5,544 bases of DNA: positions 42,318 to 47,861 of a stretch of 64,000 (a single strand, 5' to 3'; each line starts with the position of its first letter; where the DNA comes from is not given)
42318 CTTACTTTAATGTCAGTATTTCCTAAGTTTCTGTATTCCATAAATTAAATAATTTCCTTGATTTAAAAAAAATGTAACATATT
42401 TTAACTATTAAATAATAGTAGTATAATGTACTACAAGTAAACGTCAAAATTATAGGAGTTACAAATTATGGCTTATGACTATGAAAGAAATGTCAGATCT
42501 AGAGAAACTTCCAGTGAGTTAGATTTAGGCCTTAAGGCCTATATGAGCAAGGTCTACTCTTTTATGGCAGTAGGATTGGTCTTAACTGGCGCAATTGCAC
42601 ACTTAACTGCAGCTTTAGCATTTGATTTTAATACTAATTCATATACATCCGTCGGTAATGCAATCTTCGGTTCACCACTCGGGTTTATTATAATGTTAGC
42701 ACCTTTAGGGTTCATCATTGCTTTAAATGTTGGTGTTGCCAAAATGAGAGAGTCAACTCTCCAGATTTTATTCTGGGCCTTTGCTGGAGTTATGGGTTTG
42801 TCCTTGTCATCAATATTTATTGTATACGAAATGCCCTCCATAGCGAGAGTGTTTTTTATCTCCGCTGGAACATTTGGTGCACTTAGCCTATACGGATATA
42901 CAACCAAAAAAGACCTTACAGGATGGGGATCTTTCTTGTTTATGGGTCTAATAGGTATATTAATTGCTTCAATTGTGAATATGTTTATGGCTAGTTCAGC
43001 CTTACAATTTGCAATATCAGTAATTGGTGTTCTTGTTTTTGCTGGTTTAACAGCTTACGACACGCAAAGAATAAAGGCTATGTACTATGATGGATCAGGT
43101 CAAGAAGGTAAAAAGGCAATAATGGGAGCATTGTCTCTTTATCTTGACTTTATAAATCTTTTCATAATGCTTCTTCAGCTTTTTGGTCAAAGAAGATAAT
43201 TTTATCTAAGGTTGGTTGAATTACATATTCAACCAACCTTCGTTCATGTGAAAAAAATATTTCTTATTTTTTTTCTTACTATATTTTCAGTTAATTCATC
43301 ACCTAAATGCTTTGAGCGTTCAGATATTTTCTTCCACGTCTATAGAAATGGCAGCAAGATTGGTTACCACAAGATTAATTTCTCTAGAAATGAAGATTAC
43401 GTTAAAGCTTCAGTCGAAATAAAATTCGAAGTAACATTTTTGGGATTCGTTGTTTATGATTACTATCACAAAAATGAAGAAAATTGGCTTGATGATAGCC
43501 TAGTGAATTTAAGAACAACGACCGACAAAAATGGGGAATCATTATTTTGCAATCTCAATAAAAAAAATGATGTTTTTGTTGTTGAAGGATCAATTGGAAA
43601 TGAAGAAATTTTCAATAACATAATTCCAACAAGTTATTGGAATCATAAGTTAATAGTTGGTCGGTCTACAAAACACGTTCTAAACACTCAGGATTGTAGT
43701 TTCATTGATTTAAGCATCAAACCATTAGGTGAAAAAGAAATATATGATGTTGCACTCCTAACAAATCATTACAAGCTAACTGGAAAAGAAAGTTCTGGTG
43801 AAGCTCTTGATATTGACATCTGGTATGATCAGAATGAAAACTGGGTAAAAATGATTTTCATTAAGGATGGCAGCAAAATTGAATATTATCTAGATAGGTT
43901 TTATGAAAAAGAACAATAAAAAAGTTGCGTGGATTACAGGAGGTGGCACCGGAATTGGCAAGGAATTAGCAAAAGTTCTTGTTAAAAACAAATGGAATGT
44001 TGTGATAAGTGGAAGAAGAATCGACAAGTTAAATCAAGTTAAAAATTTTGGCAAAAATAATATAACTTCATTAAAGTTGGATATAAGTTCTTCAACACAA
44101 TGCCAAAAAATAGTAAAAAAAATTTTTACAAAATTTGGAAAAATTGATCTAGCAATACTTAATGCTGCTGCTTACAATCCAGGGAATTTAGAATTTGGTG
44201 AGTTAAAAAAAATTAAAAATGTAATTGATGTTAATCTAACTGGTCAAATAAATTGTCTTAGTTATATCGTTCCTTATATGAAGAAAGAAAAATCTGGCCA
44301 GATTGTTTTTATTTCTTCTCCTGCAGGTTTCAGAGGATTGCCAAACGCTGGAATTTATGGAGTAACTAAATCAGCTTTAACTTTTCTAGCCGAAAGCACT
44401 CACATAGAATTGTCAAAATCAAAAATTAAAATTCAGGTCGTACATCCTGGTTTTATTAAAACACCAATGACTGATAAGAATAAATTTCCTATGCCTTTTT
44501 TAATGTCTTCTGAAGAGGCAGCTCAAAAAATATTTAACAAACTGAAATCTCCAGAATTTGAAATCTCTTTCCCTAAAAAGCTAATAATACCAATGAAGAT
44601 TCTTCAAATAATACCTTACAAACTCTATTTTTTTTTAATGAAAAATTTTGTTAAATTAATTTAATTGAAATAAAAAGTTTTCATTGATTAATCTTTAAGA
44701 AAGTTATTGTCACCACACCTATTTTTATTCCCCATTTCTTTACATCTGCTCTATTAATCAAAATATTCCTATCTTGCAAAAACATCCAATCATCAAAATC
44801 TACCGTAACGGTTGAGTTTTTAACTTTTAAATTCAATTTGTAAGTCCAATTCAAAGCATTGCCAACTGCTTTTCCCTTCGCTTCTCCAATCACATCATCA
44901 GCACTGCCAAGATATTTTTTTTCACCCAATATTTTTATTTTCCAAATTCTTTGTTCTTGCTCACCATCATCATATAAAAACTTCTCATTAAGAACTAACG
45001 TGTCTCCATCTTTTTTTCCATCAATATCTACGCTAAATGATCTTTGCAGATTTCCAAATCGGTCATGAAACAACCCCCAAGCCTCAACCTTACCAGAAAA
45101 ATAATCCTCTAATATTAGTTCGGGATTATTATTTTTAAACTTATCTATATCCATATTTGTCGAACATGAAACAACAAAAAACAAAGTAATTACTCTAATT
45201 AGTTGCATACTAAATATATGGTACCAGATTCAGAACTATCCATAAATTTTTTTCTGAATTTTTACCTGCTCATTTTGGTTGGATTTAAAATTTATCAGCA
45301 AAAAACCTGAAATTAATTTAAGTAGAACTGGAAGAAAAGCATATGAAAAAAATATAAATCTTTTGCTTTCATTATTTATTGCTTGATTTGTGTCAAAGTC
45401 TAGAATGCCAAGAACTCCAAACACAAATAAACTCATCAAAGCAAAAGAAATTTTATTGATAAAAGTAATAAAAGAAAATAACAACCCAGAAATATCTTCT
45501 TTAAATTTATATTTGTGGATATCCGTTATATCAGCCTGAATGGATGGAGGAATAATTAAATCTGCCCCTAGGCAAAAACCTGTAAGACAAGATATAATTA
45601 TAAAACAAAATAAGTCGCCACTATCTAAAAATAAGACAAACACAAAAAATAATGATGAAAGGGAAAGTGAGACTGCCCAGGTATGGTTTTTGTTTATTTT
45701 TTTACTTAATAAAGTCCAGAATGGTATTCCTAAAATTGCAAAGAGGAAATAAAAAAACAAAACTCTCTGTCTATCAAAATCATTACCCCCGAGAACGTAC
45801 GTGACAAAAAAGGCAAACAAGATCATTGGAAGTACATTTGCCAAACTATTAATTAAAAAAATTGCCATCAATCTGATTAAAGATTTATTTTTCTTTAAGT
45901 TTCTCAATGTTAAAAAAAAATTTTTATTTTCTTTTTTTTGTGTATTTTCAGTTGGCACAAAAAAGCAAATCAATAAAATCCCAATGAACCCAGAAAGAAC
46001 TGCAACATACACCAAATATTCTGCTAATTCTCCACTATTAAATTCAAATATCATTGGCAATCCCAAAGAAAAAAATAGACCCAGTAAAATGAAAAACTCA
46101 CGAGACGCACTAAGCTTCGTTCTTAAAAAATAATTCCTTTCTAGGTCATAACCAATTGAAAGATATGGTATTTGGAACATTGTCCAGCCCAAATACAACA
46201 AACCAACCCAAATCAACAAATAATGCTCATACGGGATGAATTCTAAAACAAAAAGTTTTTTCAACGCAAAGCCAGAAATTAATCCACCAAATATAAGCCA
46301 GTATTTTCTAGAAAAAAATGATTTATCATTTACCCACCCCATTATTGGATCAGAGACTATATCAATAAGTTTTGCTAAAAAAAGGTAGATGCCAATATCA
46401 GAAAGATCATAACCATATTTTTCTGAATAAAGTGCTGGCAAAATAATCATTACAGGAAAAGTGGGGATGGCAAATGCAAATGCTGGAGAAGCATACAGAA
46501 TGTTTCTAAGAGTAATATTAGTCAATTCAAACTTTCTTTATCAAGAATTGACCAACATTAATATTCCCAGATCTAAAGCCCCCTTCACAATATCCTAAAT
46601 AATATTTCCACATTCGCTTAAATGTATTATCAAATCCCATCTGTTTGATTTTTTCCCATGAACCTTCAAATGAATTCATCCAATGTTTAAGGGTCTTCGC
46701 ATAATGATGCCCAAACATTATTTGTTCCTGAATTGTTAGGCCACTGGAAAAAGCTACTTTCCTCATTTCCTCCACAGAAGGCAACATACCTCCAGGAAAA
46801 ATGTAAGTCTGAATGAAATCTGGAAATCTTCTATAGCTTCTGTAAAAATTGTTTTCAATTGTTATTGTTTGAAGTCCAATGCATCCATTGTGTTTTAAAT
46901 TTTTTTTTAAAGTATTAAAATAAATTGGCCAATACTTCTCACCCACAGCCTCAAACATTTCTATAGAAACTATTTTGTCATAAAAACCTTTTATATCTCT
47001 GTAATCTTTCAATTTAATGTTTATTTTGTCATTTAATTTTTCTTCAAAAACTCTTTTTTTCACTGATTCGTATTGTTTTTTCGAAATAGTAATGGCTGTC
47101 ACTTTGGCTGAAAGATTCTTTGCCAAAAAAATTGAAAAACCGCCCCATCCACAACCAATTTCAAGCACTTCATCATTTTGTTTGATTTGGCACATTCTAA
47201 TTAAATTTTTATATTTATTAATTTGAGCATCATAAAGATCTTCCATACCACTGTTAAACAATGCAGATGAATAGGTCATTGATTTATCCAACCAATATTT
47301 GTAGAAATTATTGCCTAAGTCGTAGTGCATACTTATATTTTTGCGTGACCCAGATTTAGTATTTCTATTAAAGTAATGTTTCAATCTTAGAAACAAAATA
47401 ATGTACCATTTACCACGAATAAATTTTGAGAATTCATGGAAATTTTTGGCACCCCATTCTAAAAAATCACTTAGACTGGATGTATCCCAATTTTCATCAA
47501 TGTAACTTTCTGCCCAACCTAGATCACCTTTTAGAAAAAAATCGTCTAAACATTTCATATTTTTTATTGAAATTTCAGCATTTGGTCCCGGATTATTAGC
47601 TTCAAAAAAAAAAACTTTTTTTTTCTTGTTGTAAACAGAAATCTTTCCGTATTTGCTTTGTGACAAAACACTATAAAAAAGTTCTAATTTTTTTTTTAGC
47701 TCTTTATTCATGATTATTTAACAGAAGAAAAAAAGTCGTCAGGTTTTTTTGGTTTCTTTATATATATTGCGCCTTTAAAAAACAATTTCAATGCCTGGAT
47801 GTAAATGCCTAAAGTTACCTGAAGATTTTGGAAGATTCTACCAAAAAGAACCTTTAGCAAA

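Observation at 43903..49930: Conserved SDR / DUF3833 / MFS / CFA-synthase / DUF1365 / amine-oxidase cluster with paired palindromes and a promoter-like element in its upstream spacer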

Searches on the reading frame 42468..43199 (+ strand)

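Call 81: search_protein_families(library=ncbifam, proteins=[window:42468-43199:+], max_evalue=0.00001)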
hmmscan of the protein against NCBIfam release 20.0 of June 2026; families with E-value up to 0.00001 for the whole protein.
window:42468-43199:+ (243 aa): 2 families
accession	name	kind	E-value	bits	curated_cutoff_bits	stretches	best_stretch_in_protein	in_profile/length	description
NF045951.1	MAG0110_fam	subfamily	3.2e-13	49.5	98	1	25-240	14-236/237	MAG0110 family membrane protein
NF007765.0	PRK10447.1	equivalog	1.8e-11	44.2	353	1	31-241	13-215/219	FtsH protease modulator YccA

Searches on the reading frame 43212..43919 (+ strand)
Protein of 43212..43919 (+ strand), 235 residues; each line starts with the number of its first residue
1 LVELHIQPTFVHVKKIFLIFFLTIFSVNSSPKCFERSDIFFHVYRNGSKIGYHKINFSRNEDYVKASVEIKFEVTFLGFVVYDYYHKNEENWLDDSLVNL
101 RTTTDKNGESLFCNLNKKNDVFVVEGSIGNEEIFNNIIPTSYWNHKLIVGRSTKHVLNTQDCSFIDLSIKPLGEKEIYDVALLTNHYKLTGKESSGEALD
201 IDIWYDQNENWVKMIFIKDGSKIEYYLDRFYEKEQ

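Call 9: search_protein_families(library=pfam, proteins=[window:43212-43919:+], max_evalue=0.01)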
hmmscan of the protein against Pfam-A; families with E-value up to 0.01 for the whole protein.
window:43212-43919:+ (235 aa): 2 families
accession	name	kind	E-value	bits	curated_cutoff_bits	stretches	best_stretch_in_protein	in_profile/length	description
PF19630.5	DUF6134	-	5.1e-41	141.2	27.9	1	41-227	1-183/184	Domain of unknown function (DUF6134)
PF04213.18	HtaA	-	0.0017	19.3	24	1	53-119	37-102/164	Htaa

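Call 81: search_protein_families(library=ncbifam, proteins=[window:43212-43919:+], max_evalue=0.00001)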
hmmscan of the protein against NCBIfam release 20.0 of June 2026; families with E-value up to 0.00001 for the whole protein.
window:43212-43919:+ (235 aa): 0 families

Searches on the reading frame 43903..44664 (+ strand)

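Call 9: search_protein_families(library=pfam, proteins=[window:43903-44664:+], max_evalue=0.01)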
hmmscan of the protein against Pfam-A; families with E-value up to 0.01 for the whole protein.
window:43903-44664:+ (253 aa): 5 families
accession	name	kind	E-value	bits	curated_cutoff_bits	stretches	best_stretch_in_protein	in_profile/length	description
PF00106.31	adh_short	-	4.8e-47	160.4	26.6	1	7-192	1-189/195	short chain dehydrogenase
PF13561.12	adh_short_C2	-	7.4e-33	114.5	27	1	16-195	6-186/236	Enoyl-(Acyl carrier protein) reductase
PF08659.16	KR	-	1.9e-10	41.4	22.6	1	10-167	4-164/180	KR domain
PF02719.21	Polysacc_synt_2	-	0.00012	21.9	20.2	1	11-180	3-166/293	Polysaccharide biosynthesis protein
PF01370.27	Epimerase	-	0.0017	18.2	20.9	1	11-139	3-115/240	NAD dependent epimerase/dehydratase family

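Call 81: search_protein_families(library=ncbifam, proteins=[window:43903-44664:+], max_evalue=0.00001)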
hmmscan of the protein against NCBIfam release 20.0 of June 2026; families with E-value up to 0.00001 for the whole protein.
window:43903-44664:+ (253 aa): 214 families (the best 25 are shown)
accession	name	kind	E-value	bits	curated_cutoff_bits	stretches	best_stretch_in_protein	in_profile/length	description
NF005437.0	PRK07024.1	equivalog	2.4e-46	158.3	266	1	6-248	4-249/259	SDR family oxidoreductase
NF004765.0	PRK06101.1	equivalog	1.1e-38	132.8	406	1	9-250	4-239/241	SDR family oxidoreductase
NF005672.0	PRK07454.1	equivalog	6.4e-37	127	234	1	2-218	2-225/241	SDR family oxidoreductase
NF004825.0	PRK06181.1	equivalog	1.6e-36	126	215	1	1-190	1-193/268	SDR family oxidoreductase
NF004824.0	PRK06180.1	subfamily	1.6e-35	122.6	298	1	5-189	3-187/279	oxidoreductase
NF006123.0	PRK08267.1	equivalog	9.4e-35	120.1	261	1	7-207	3-213/261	SDR family oxidoreductase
NF006099.0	PRK08251.1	equivalog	2.9e-34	118.4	253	1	6-240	4-244/250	SDR family oxidoreductase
NF004826.0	PRK06182.1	subfamily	4.7e-34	117.9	305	1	4-191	2-186/274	oxidoreductase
NF005559.1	PRK07231.1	subfamily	1.1e-33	116.7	215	1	5-192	3-193/249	glucose 1-dehydrogenase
NF004823.0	PRK06179.1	subfamily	1.3e-33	116.6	310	1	3-196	2-190/271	oxidoreductase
NF005594.0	PRK07326.1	equivalog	6.8e-33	114.2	271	1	2-218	2-220/237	SDR family oxidoreductase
TIGR03971.1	SDR_subfam_1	subfamily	6.9e-33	114.1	300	1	44-213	57-228/271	mycofactocin-coupled SDR family oxidoreductase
NF005806.0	PRK07666.1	equivalog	1e-32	113.4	286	1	4-215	5-222/239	3-ketoacyl-ACP reductase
TIGR01830.1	3oxo_ACP_reduc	equivalog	1.5e-32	113.2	297.75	1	10-192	2-188/239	3-oxoacyl-[acyl-carrier-protein] reductase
NF006114.0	PRK08263.1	subfamily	1.6e-32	112.9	290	1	5-190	2-187/280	short chain dehydrogenase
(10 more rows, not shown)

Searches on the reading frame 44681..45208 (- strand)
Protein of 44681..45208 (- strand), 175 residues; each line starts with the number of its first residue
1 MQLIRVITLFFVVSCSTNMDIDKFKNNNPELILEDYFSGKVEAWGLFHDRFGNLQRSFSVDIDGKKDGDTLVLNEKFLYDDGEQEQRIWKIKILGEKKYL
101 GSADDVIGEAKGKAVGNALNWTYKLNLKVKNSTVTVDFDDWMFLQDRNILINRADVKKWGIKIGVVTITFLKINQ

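Call 9: search_protein_families(library=pfam, proteins=[window:44681-45208:-], max_evalue=0.01)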
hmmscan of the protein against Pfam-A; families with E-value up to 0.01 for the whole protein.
window:44681-45208:- (175 aa): 1 family
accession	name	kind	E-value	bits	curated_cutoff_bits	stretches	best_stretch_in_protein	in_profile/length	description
PF12915.13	DUF3833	-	1.9e-63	213.4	25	1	10-172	2-163/163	Protein of unknown function (DUF3833)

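Call 81: search_protein_families(library=ncbifam, proteins=[window:44681-45208:-], max_evalue=0.00001)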
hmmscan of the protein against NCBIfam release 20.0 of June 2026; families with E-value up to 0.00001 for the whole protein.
window:44681-45208:- (175 aa): 0 families

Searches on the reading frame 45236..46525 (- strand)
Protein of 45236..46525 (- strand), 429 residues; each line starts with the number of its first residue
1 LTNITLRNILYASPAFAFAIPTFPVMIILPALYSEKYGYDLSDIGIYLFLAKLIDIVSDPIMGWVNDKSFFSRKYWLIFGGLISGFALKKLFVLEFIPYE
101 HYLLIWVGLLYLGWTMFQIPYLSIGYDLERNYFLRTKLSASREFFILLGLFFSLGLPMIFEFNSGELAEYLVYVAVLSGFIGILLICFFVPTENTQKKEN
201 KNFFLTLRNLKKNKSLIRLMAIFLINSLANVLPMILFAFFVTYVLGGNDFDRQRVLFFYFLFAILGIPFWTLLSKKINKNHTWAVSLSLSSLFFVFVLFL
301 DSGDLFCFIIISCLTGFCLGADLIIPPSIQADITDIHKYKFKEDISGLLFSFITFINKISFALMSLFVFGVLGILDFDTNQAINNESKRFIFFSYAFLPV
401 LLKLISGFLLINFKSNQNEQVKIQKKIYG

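Call 9: search_protein_families(library=pfam, proteins=[window:45236-46525:-], max_evalue=0.01)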
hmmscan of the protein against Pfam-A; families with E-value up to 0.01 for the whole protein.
window:45236-46525:- (429 aa): 2 families
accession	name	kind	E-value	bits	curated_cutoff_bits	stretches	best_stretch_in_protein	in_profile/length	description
PF13347.12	MFS_2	-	5.9e-57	193.6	27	1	10-414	1-424/427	MFS/sugar transport protein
PF07690.21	MFS_1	-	9.3e-12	45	33.4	1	16-356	6-338/347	Major Facilitator Superfamily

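Call 81: search_protein_families(library=ncbifam, proteins=[window:45236-46525:-], max_evalue=0.00001)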
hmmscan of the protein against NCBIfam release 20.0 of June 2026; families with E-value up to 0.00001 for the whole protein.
window:45236-46525:- (429 aa): 5 families
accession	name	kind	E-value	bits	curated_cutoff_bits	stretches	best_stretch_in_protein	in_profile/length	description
TIGR00792.1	gph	subfamily_domain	3.3e-34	118.3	231.35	1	10-426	3-433/437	glycoside-pentoside-hexuronide (GPH):cation symporter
NF007749.0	PRK10429.1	equivalog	9.2e-22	77.5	456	1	36-426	36-446/473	melibiose:sodium transporter MelB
NF007237.0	PRK09669.1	subfamily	6.5e-18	64.6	610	1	25-425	28-440/461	putative symporter YagG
NF007353.0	PRK09848.1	equivalog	2.6e-13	49.6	528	1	16-415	22-428/457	glucuronide transporter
NF008526.0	PRK11462.1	equivalog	3.8e-08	32.5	836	1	24-415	27-429/460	glycoside-pentoside-hexuronide family transporter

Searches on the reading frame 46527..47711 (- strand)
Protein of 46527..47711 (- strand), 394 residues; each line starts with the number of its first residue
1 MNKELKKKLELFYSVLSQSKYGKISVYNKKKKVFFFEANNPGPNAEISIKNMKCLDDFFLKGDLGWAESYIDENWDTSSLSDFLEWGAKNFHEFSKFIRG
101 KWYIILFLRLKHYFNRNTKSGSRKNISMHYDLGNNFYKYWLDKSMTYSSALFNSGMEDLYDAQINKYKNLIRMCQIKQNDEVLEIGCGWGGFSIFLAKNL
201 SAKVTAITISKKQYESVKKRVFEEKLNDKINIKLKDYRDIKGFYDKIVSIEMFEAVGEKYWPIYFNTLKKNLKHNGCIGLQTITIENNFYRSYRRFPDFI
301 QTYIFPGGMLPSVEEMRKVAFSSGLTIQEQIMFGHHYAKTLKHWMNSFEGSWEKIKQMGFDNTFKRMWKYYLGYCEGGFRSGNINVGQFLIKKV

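Call 9: search_protein_families(library=pfam, proteins=[window:46527-47711:-], max_evalue=0.01)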
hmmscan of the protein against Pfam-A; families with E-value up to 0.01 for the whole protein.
window:46527-47711:- (394 aa): 14 families
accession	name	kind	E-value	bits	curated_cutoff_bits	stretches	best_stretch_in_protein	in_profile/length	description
PF02353.26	CMAS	-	4.6e-84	282.4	27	1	122-389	6-273/273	Mycolic acid cyclopropane synthetase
PF13649.12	Methyltransf_25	-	2.2e-11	44.8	27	1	182-276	1-97/97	Methyltransferase domain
PF13489.12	Methyltransf_23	-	1.2e-08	35.3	27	1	172-285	15-121/164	Methyltransferase domain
PF08242.18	Methyltransf_12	-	5.1e-08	34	30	1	183-278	1-98/98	Methyltransferase domain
PF08241.18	Methyltransf_11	-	7.7e-08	33.3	21.2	1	183-277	1-92/95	Methyltransferase domain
PF13847.12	Methyltransf_31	-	9.4e-07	29.1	27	1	176-287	1-116/145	Methyltransferase domain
PF02475.24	TRM5-TYW2_MTfase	-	7e-06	26.5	28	1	174-285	32-140/164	TRM5/TYW2 methyltransferase domain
PF01728.25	FtsJ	-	4.7e-05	23.8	24.1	1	166-218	8-62/181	FtsJ-like methyltransferase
PF00398.26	RrnaAD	-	5.2e-05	22.9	24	1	167-243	19-91/263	Ribosomal RNA adenine dimethylase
PF05175.20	MTS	-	0.00043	20.4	23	1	174-249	27-104/170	Methyltransferase small domain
PF05958.17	tRNA_U5-meth_tr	-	0.00054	19.5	23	1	176-226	199-248/357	tRNA (Uracil-5-)-methyltransferase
PF12847.13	Methyltransf_18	-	0.0022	18.5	27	1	175-236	11-73/151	Methyltransferase domain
PF05401.17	NodS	-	0.0042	17.4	24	1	165-252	29-115/201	Nodulation protein S (NodS)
PF05891.18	Methyltransf_PK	-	0.0087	16.1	27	0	161-282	32-161/218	AdoMet dependent proline di-methyltransferase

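Call 28: list_cluster_members(proteins=[P0001, window:46527-47711:-, window:51288-52895:-, P0012, P0035, P0101])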
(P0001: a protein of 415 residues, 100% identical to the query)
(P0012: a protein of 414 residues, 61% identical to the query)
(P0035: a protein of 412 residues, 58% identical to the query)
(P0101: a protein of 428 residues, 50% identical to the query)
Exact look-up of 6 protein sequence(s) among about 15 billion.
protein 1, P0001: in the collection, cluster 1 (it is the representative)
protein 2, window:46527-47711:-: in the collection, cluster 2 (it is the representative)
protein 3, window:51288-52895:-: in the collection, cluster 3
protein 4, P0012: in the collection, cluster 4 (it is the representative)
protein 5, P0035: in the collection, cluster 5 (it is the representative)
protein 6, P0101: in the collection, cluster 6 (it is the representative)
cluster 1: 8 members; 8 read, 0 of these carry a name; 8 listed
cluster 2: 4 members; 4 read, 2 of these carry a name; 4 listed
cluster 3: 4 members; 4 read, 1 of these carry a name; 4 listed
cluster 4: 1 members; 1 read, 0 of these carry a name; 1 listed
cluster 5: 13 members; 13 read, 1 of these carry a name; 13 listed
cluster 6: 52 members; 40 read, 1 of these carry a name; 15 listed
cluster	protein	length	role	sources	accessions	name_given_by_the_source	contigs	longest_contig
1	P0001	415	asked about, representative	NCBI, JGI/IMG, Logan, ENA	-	-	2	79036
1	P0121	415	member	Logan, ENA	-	-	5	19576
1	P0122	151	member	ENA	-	-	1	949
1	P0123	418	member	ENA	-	-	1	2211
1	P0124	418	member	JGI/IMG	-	-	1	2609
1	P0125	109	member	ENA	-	-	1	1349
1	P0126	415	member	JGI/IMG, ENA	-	-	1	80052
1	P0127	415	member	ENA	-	-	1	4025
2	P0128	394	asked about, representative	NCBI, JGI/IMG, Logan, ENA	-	-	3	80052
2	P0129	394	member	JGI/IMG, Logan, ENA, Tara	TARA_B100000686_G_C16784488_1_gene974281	strand:- start:633 stop:1817 length:1185 start_codon:yes stop_codon:yes gene_type:complete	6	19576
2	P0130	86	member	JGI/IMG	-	cyclopropane-fatty-acyl-phospholipid synthase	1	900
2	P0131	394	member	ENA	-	-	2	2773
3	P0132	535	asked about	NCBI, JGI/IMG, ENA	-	-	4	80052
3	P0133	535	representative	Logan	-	-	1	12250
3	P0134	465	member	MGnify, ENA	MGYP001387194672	CR=1 FL=1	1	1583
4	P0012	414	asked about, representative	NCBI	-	-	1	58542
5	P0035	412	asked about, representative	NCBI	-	-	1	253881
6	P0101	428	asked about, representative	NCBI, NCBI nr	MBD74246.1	MAG: hypothetical protein CMM96_01970 [Rickettsiales bacterium] | hypothetical protein [Rickettsiales bacterium]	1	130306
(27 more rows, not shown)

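Call 81: search_protein_families(library=ncbifam, proteins=[window:46527-47711:-], max_evalue=0.00001)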
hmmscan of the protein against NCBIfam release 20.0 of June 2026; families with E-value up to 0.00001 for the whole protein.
window:46527-47711:- (394 aa): 12 families
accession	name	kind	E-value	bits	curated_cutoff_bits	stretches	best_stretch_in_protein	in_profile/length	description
NF008686.0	PRK11705.1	equivalog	2.8e-80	270.2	400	1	45-392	37-371/383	cyclopropane fatty acyl phospholipid synthase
NF053839.1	CPFASynBruc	equivalog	7.5e-75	252.4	600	1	20-391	14-382/410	cyclopropane fatty acid synthase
NF040703.1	cyclopro_CfaB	exception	1.8e-67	227.8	650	1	119-393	100-376/393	C17 cyclopropane fatty acid synthase CfaB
NF040660.1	mycolic_MTase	equivalog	5.9e-44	150.7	390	1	124-393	6-283/283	cyclopropane mycolic acid synthase family methyltransferase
NF043040.1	corrin_prot_MT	hypoth_equivalog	9e-13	48.1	180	1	149-330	12-201/216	corrinoid protein-associated methyltransferase CpaM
TIGR01983.1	UbiG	equivalog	9.1e-09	34.9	102.95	1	177-284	48-155/228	bifunctional 2-polyprenyl-6-hydroxyphenol methylase/3-demethylubiquinol 3-O-methyltransferase UbiG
TIGR02021.1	BchM-ChlM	equivalog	3.7e-08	33.1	158.9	1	178-252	54-127/218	magnesium protoporphyrin IX methyltransferase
NF011529.0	PRK14968.1-3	equivalog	3.4e-07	29.9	162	1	170-248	26-103/198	putative methyltransferase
NF045882.1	PLipidMtase_Leg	equivalog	4.1e-07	30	390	1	175-240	39-102/207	phospholipid N-methyltransferase PmtA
NF041943.1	GPPMT_Stmyces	equivalog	5.5e-07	29.7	400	1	156-239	57-138/272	geranyl diphosphate 2-C-methyltransferase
NF008992.0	PRK12335.1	equivalog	3e-06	26.6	303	1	166-276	110-219/289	SAM-dependent methyltransferase TehB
TIGR00755.1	ksgA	equivalog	6.4e-06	25.7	171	0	167-237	18-84/256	16S rRNA (adenine(1518)-N(6)/adenine(1519)-N(6))-dimethyltransferase RsmA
